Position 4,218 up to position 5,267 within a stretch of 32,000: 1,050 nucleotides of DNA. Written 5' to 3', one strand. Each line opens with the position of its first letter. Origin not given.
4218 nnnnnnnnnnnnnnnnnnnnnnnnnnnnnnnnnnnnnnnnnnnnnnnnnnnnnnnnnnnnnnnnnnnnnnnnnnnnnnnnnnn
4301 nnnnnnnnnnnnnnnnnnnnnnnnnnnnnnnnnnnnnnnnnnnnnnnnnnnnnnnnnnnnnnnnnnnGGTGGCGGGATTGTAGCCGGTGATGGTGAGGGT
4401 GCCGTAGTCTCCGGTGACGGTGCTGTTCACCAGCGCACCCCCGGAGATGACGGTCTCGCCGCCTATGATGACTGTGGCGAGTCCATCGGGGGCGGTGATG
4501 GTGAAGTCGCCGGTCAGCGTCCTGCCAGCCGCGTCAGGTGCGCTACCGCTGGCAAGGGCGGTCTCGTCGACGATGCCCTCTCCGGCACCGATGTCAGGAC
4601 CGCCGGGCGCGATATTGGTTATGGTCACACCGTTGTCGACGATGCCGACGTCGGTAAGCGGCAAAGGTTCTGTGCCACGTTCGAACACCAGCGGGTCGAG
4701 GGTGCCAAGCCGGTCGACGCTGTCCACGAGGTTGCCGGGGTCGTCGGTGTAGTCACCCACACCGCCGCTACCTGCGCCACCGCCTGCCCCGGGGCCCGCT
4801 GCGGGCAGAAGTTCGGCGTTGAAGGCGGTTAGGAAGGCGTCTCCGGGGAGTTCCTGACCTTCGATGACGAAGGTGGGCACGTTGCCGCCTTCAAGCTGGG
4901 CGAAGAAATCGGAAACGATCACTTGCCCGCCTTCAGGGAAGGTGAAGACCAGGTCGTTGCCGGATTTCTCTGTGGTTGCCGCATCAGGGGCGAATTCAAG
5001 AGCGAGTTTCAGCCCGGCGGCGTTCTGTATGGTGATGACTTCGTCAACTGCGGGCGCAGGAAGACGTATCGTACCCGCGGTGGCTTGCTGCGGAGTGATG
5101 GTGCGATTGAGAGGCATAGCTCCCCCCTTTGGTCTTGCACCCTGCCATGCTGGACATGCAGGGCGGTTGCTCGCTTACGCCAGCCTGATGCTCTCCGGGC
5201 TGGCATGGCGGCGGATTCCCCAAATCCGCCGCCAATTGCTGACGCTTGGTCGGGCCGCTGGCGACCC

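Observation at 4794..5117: Adhesin N-terminus has the expected retention-module layout, with PAAG at residues 105-108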

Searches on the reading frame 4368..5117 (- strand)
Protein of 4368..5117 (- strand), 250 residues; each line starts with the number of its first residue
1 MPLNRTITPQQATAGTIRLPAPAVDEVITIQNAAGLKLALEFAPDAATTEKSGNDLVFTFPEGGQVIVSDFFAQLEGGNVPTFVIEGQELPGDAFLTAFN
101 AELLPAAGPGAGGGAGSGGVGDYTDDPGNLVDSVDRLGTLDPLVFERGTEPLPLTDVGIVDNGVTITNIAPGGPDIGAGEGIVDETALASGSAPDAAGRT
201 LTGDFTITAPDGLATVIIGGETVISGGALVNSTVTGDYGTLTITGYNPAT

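Call 9: find_homologous_proteins(query=window:4368-5117:-, max_evalue=0.001)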
Query window:4368-5117:- (250 aa): 8 proteins with E <= 0.001 among 6960 candidates.
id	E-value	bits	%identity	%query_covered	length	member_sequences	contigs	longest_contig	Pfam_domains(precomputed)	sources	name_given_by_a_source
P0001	1.9e-55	206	53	75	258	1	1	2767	-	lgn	-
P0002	7.4e-31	125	54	51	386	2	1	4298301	-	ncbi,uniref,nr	ncbi:hypothetical protein [Nitratidesulfovibrio liaohensis]|uniref:DUF5801 domain-containing protein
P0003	2.5e-27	114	46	51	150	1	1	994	-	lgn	-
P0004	3.2e-8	51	51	31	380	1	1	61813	-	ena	-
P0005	2.1e-6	45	46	31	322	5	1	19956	PF17963.8,PF17803.8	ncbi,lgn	-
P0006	1.9e-5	42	46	36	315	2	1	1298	-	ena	-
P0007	3.0e-4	38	52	31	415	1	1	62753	-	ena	-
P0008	3.8e-4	38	42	40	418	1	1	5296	PF17803.8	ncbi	ncbi:retention module-containing protein, partial [Pseudomonas sp. SWRI196]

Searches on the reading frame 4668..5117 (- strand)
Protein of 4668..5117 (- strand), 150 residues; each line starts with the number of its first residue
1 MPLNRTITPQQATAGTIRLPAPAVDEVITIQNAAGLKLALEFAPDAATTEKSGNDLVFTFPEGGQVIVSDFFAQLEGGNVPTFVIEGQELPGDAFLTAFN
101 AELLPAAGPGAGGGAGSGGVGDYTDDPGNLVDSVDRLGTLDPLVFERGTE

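Call 5: search_protein_families(library=ncbifam, proteins=[window:4668-5117:-], max_evalue=1)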
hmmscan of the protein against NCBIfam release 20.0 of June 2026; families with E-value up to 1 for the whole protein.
window:4668-5117:- (150 aa): 2 families
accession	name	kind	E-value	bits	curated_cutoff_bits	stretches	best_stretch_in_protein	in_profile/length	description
NF033677.1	biofilm_BapA_N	domain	0.0007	19.4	35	1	47-73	38-64/64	BapA prefix-like domain-containing protein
NF040520.1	Ig_like_BLP2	equivalog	0.0066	14.6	750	1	45-75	39-69/730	Ig-like repeat protein Blp2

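Call 6: search_protein_families(library=pfam, proteins=[window:4668-5117:-], max_evalue=0.01)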
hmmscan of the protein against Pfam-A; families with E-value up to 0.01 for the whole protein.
window:4668-5117:- (150 aa): 1 family
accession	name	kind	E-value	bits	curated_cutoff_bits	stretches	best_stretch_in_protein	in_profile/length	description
PF22783.1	BapA_N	-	0.00031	20.9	27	1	45-88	38-81/123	BapA, prefix-like domain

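Call 24: search_solved_structures(query=window:4668-5117:-, max_evalue=10)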
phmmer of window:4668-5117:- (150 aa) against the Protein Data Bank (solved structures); distinct sequences matched with E-value up to 10: 10.
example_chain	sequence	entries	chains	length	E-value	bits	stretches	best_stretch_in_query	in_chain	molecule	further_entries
6j2v_A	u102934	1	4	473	0.08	16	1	46-118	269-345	PLP-dependent aminotransferases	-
3our_B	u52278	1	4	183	0.13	15.3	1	3-95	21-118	Phosphotransferase system IIA component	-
1ggr_A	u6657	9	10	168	0.51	13.4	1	7-95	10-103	PTS SYSTEM, GLUCOSE-SPECIFIC IIA COMPONENT | GLUCOSE-SPECIFIC PROTEIN IIIGlc | GLUCOSE-SPECIFIC PHOSPHOCARRIER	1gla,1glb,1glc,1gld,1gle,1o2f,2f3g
4jbw_M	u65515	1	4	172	0.54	13.3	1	7-84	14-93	Glucose-specific phosphotransferase enzyme IIA component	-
8zys_A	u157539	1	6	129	0.76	12.8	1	98-119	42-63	Heat shock factor protein 5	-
1f3g_A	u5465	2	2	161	0.8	12.7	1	11-95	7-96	GLUCOSE-SPECIFIC PHOSPHOCARRIER PROTEIN IIAGLC | GLUCOSE-SPECIFIC PHOSPHOCARRIER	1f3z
9pzs_F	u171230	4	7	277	0.85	12.7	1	57-132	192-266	Heavy chain of GluN1-specific monoclonal Fab fragment, termed 5F11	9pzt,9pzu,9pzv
28js_J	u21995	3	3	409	0.85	12.7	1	93-124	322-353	Lysine-specific demethylase RAD23B | UV excision repair protein RAD23 homolog B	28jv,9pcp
8ebs_I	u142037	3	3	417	0.88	12.6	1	93-124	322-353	UV excision repair protein RAD23 homolog B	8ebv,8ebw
9ot1_B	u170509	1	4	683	0.89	12.6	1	96-126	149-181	Interleukin-17 receptor B,Interleukin-17 receptor A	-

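Call 31: search_protein_representatives(protein=window:4743-5117:-)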
Query: 125 residues. Proteins with E-value up to 0.001 (for the whole library): 750; up to 1e-10: 182; up to 1e-30: 4. The best 150 are listed.
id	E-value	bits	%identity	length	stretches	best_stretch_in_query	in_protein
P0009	3.8e-71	253.1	87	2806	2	1-125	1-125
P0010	6.3e-55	200.7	77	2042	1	1-125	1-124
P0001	1.7e-33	131.5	58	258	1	10-124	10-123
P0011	3.5e-32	127.3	59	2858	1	10-124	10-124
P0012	2.1e-28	115.0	45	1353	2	11-124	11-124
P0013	1.0e-26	109.6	51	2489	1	6-125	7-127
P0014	2.4e-26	108.4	52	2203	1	11-125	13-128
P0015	3.4e-25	104.7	51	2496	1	6-125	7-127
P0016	1.7e-24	102.4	49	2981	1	6-125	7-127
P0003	2.4e-21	92.3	46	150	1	13-125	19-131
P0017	2.7e-21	92.1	47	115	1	6-113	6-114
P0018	1.6e-20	89.6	46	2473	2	13-125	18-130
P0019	1.2e-18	83.6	43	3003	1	10-125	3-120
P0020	1.9e-18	82.9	43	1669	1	11-125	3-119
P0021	7.2e-18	81.0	41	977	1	10-125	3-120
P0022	7.6e-18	81.0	46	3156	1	8-125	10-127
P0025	9.8e-17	77.4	41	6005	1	10-125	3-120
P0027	1.7e-16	76.6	43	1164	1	16-112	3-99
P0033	1.2e-15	73.9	44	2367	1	9-125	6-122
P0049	1.7e-14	70.1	43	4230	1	18-119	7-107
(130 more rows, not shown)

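Call 33: predict_structure(alignment_id=A2)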
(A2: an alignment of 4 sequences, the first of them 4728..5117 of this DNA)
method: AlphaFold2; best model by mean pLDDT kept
length: 130 residues; sequences in the alignment: 4
mean_pLDDT: 80.6   pTM: 0.70
mean pLDDT of the five models: 80.6, 76.3, 73.9, 71.8, 69.7
residues with pLDDT >= 90: 50; 70-90: 53; 50-70: 9; < 50: 18
segments of 3 or more residues with pLDDT < 50: 111-122, 128-130
pLDDT, mean of each block of 10 residues (from residue 1): 81 87 92 90 88 93 92 87 91 88 68 44 48
secondary structure, 60 per line:
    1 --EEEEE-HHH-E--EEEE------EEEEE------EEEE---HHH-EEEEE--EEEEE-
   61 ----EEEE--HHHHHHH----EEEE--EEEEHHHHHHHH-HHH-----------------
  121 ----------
elements in order: E3-7 E16-19 E26-30 E37-40 E48-52 E55-59 E65-68 H71-77 E82-85 E88-91 H92-99

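Call 36: fold_search(model_id=the predicted structure, library=pdb)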
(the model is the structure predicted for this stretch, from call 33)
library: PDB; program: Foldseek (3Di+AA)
matches with E <= 10: 508; with E <= 0.001: 1
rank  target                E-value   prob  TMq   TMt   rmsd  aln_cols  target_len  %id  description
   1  8qen                  9.9e-04  1.00  0.54  0.04   4.0       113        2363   11  cryo-EM structure of apo Clostridioides difficile toxin B (released 2024-03-20)
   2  8y9b_B                4.2e-03  1.00  0.51  0.05   4.0       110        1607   11  TcdB1 in complex with mini-binder (released 2024-08-28)
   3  6c0b_A                4.5e-03  1.00  0.55  0.17   3.7       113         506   10  Structural basis for recognition of frizzled proteins by Clostridium difficile toxin B (released 2018-05-16)
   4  8y9c_B                9.1e-03  1.00  0.49  0.05   3.7        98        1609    9  De novo design mini-binder in complex with TcdB4 (released 2024-08-28)
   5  7ml7_A                9.7e-03  1.00  0.52  0.07   4.1       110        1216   11  Structural basis for CSPG4 as a receptor for TcdB and a therapeutic target in Clostridioides difficile infection (released 2021-06-09)
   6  8qeo_A                1.4e-02  1.00  0.54  0.04   3.6       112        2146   14  cryo-EM structure complex of Frizzled-7 and Clostridioides difficile toxin B (released 2024-03-20)
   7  9p6c_A                1.8e-02  0.99  0.47  0.40   6.3       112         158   12  RTX domain block V of adenylate cyclase toxin with mutations D1533N, A1542N, D1560N, S1569N, D1587N, H1598N, H1608N (released 2025-12-24)
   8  9p0c_B                1.9e-02  1.00  0.50  0.39   3.2        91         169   14  Crystal structure of Ca2+-bound RTX domain block V of adenylate cyclase toxin from Bordetella pertussis (released 2026-01-07)
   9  9p0d                  1.9e-02  0.98  0.48  0.41   4.2       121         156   11  Crystal structure of Sr2+-bound RTX domain block V of adenylate cyclase toxin from Bordetella pertussis (released 2026-01-07)
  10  6sus                  1.9e-02  0.96  0.41  0.23   8.6       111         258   12  Crystal structure of RTX domain blocks IV and V of adenylate cyclase toxin from Bordetella pertussis (released 2020-09-16)
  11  9p6c_B                2.5e-02  1.00  0.54  0.48   3.8       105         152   13  RTX domain block V of adenylate cyclase toxin with mutations D1533N, A1542N, D1560N, S1569N, D1587N, H1598N, H1608N (released 2025-12-24)
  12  7u1z_A                2.7e-02  1.00  0.55  0.06   4.7       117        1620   10  Crystal structure of the DRBD and CROPs of TcdA (released 2022-03-09)
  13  9ohc                  3.0e-02  0.99  0.53  0.04   4.2       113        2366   11  CryoEM structure of Toxin B (TcdB) from clostridioides difficile complexed with taurochenodeoxycholic acid (TCDCA) (released 2026-03-11)
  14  8jb5                  3.2e-02  0.99  0.48  0.03   4.1       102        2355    7  The cryo-EM structure of Paeniclostridium sordellii lethal toxin (TcsL) (released 2023-12-13)
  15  5cxl_A                3.2e-02  0.97  0.48  0.44   4.1       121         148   11  CRYSTAL STRUCTURE OF RTX DOMAIN BLOCK V OF ADENYLATE CYCLASE TOXIN FROM BORDETELLA PERTUSSIS (released 2015-09-02)
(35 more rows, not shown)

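Call 37: list_cluster_members(proteins=[P0009, P0010, P0011, P0013, P0019, P0022, P0027, P0033, P0049, P0025])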
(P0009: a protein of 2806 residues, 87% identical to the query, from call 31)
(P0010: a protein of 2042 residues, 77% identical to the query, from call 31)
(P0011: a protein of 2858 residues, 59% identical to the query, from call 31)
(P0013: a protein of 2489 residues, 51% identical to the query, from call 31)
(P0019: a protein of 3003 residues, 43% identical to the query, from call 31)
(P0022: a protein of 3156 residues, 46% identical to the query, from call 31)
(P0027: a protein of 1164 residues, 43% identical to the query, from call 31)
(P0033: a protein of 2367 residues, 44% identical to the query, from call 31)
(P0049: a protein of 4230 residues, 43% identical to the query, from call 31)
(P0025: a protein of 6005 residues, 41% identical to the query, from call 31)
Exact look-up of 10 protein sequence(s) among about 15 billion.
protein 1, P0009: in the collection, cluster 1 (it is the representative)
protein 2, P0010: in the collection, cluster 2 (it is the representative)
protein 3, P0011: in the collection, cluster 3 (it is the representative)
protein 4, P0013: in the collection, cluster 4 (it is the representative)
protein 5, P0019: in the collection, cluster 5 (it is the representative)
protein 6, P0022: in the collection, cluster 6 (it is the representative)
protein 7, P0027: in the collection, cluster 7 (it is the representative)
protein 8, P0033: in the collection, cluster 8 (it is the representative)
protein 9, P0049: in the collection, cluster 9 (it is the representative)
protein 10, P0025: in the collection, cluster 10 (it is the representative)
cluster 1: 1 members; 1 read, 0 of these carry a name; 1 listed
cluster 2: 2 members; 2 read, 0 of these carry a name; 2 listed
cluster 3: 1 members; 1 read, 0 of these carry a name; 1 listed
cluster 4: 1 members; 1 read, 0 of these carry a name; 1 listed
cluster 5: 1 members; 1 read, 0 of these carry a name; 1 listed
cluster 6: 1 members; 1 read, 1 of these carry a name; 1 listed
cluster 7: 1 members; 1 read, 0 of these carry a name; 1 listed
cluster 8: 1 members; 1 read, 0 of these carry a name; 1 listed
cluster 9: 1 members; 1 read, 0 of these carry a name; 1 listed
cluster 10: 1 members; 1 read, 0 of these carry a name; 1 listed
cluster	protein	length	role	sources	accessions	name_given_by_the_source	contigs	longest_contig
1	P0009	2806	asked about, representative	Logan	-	-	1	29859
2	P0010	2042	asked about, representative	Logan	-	-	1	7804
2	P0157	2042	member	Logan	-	-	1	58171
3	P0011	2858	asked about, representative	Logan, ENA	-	-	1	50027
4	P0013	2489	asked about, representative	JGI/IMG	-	-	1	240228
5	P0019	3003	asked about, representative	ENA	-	-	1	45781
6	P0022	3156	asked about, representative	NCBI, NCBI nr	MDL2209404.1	type I secretion C-terminal target domain-containing protein [Desulfovibrio sp. ...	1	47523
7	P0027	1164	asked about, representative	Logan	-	-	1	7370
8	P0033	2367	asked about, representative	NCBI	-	-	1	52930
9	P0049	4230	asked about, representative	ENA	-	-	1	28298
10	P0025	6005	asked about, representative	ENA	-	-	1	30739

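Call 40: search_protein_families(library=ncbifam, alignment_id=A3, max_evalue=0.1)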
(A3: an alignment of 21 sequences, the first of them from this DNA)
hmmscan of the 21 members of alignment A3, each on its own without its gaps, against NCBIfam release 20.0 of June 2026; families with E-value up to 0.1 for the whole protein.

A. member 1, seq(130 aa): 2 families
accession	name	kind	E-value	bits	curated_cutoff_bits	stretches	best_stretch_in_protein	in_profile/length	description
NF033677.1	biofilm_BapA_N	domain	0.00056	19.7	35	1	47-73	38-64/64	BapA prefix-like domain-containing protein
NF040520.1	Ig_like_BLP2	equivalog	0.0052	15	750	1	45-75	39-69/730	Ig-like repeat protein Blp2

B. families by the number of members that match (of 21 scanned): 10 families
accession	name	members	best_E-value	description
NF033677.1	biofilm_BapA_N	20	4.7e-08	BapA prefix-like domain-containing protein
NF040520.1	Ig_like_BLP2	13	0.0014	Ig-like repeat protein Blp2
TIGR02059.1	swm_rep_I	1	0.0074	cyanobacterial long protein repeat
TIGR00113.1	queA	1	0.014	tRNA preQ1(34) S-adenosylmethionine ribosyltransferase-isomerase QueA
NF006962.0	PRK09439.1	1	0.045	PTS glucose transporter subunit IIA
NF007402.0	PRK09934.1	1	0.046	fimbria assembly protein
TIGR03397.1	acid_phos_Burk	1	0.047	acid phosphatase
NF006540.0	PRK09034.1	1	0.072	aspartate kinase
NF002544.0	PRK02101.2-1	1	0.09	peroxide stress protein YaaA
TIGR00097.1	HMP-P_kinase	1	0.098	bifunctional hydroxymethylpyrimidine kinase/phosphomethylpyrimidine kinase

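Call 42: find_related_loci(query=A2, collection=genome_contigs, flank=10000)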
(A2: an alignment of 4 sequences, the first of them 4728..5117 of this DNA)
Query A2 (130 aa) in genome_contigs; peptide patterns used: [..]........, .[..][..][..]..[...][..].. (x = any residue, [..] = any of these).
571 stretches matched a pattern; 11 encode a relative of the query (tblastn E <= 1e-3); 11 distinct loci.
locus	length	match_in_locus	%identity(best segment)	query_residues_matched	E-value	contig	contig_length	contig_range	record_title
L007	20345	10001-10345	54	17-130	8e-24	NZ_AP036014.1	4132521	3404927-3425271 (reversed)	Nitratidesulfovibrio sp. HK-II chromosome, complete genome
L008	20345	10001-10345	53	17-130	1e-23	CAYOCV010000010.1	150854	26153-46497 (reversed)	MAG TPA_asm: uncultured Desulfovibrio sp. isolate binchicken_co152_25 genome assembly, contig: NODE_97_length_150854_cov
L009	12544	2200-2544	53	17-130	1e-23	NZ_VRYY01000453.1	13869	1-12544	Nitratidesulfovibrio oxamicus strain NCIMB 9442 NODE_50, whole genome shotgun sequence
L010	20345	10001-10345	56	17-130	2e-23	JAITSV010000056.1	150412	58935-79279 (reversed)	MAG: Desulfovibrio sp. isolate Rs511_bin20 k119_56317, whole genome shotgun sequence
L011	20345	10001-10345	53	17-130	2e-22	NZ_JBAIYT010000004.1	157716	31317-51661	Nitratidesulfovibrio sp. 1201_IL3209 NODE_4_length_157716_cov_67.238284, whole genome shotgun sequence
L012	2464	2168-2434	45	17-104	8e-20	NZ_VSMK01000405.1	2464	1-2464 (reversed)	Nitratidesulfovibrio liaohensis strain XJ01 NODE_467, whole genome shotgun sequence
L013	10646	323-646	37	17-123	2e-18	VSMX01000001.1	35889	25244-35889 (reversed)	MAG: Desulfovibrio sp. isolate S9741_S7_spades_bin.6 S9741_S7_bin.6_contig_1, whole genome shotgun sequence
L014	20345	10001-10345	49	17-130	9e-18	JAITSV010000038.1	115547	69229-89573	MAG: Desulfovibrio sp. isolate Rs511_bin20 k119_3439146, whole genome shotgun sequence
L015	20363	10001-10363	45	11-130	4e-17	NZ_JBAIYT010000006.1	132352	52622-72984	Nitratidesulfovibrio sp. 1201_IL3209 NODE_6_length_132352_cov_64.032142, whole genome shotgun sequence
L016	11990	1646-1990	47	17-130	1e-16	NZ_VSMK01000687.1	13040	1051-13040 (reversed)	Nitratidesulfovibrio liaohensis strain XJ01 NODE_72, whole genome shotgun sequence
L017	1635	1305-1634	47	17-125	1e-15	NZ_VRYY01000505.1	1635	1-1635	Nitratidesulfovibrio oxamicus strain NCIMB 9442 NODE_557, whole genome shotgun sequence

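Call 51: find_homologous_proteins(query=A3, max_evalue=0.000001)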
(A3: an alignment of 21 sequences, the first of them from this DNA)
Query A3 (21 sequences) (130 aa, profile of the alignment): 78 proteins with E <= 0.000001 among 8000 candidates.
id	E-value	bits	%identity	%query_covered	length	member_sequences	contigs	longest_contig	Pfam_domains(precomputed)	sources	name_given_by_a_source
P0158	3.0e-38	148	39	85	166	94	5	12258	-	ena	-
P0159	4.6e-38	147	41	75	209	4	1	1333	-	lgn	-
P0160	6.2e-38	147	43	69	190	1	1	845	-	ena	-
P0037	1.1e-37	146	40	85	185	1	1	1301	-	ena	-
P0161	1.2e-37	146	34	70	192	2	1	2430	-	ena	-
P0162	2.0e-37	145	35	70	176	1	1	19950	-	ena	-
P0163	2.4e-37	145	38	79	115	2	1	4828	-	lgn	-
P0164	4.1e-37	144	33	70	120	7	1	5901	-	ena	-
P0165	1.1e-36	143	33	70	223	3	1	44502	-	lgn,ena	-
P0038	1.6e-36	142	37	67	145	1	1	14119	-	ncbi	ncbi:MAG: calcium-binding protein, partial [Bilophila sp.]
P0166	1.6e-36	142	33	70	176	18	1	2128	-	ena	-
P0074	2.3e-36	142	35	65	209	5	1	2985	PF22783.2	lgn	-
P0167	2.3e-36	142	36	70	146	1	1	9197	-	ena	-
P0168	3.0e-36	141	43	53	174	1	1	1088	-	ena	-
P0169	7.3e-36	140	34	70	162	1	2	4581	-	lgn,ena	-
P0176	6.4e-34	134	34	77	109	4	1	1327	PF22783.2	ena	-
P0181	4.6e-33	131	39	76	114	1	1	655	PF22783.2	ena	-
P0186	5.3e-31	125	38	52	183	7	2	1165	PF22783.2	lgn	-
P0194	7.6e-30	121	36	72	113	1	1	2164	PF22783.2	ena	-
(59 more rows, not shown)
